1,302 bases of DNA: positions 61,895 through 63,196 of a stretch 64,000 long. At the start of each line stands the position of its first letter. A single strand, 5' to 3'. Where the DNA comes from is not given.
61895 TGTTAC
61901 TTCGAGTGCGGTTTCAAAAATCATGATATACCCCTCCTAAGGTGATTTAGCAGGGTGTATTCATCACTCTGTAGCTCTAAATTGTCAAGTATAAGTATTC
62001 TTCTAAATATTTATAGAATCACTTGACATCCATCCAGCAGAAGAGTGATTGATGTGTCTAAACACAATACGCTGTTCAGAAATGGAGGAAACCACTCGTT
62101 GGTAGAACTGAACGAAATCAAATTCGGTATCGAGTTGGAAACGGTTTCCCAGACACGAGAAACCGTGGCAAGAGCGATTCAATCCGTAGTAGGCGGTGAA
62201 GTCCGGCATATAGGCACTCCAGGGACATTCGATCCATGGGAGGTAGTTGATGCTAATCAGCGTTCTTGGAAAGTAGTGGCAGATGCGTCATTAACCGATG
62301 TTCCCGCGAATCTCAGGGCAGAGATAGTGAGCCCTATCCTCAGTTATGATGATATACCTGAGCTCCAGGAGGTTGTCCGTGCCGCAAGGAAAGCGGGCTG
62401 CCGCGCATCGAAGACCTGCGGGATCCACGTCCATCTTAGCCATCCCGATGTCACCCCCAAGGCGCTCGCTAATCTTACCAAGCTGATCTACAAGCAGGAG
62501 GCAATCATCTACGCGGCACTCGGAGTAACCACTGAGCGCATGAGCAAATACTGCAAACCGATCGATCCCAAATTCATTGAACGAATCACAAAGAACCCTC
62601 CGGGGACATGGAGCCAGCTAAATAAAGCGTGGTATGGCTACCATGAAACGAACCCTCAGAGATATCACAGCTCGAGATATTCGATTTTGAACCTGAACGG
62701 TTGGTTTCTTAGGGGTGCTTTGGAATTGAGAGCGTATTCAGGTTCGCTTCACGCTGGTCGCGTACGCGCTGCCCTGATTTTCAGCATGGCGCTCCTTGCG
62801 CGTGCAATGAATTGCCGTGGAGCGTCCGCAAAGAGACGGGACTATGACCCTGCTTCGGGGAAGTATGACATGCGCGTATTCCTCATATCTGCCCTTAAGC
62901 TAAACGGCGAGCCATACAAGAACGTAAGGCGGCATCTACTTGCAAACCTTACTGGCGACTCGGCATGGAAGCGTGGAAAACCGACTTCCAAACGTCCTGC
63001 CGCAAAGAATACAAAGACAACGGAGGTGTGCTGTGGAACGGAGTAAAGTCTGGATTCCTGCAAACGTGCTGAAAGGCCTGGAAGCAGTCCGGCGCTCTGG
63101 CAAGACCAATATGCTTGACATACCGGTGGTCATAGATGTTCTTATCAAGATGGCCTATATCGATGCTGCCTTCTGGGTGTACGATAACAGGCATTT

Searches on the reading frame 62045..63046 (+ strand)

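Call 17: search_protein_families(library=pfam, proteins=[window:62045-63046:+], max_evalue=0.001)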
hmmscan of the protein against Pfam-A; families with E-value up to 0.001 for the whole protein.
window:62045-63046:+ (333 aa): 1 family
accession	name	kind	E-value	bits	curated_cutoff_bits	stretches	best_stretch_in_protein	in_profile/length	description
PF12224.13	Amidoligase_2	-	3.4e-51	174.9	22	1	24-250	2-244/245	Putative amidoligase enzyme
